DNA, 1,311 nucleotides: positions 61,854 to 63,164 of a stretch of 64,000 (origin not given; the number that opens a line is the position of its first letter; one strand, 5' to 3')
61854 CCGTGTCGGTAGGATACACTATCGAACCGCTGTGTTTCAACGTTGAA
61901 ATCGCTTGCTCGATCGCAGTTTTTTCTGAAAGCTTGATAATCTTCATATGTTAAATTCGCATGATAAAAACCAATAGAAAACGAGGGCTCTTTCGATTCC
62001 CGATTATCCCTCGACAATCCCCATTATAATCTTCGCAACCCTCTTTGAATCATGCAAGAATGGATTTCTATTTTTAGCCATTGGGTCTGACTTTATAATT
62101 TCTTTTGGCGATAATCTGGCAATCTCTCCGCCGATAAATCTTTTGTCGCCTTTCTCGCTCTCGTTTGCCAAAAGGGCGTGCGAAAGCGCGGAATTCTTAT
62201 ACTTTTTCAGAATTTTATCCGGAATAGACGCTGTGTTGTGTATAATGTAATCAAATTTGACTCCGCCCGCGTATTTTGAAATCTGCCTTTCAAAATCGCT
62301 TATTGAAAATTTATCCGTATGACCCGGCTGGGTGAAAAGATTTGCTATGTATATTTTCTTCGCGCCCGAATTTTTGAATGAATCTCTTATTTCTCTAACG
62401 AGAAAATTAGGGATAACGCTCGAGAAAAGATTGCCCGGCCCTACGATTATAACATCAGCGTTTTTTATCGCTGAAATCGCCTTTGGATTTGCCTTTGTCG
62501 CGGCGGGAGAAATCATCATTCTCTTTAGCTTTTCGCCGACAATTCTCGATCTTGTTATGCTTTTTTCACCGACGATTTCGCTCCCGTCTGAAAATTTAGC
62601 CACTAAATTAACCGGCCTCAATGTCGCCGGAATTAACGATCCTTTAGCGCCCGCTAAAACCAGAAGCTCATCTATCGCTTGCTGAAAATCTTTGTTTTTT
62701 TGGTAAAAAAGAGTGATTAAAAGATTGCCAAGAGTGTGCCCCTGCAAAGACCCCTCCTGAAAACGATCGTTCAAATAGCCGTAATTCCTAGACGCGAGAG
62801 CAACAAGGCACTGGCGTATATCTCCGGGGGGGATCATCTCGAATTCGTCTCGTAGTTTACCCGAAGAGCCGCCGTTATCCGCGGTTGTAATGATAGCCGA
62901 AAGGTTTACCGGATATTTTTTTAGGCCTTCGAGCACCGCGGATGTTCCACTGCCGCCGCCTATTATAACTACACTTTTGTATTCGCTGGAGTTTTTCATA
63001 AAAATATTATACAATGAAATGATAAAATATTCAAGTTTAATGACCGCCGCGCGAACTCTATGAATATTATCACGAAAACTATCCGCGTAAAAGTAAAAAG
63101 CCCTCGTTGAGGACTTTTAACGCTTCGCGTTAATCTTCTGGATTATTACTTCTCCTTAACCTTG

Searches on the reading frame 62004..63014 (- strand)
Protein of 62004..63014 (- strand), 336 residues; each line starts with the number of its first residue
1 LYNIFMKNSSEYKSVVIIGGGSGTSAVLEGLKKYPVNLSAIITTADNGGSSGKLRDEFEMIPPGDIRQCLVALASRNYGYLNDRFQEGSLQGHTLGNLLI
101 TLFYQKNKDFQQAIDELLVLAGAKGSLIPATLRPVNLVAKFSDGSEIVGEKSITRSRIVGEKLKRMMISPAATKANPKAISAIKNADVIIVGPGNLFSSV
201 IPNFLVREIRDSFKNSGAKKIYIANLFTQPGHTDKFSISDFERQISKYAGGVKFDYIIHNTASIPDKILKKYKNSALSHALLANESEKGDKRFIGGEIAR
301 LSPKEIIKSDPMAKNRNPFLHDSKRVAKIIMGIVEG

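Call 68: search_protein_families(library=pfam, proteins=[window:62004-63014:-], max_evalue=0.001)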
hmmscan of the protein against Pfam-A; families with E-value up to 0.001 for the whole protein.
window:62004-63014:- (336 aa): 1 family
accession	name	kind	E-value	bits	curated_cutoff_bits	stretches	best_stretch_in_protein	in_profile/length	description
PF01933.23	CofD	-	4.3e-80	269.4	30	1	15-276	1-266/290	2-phospho-L-lactate transferase CofD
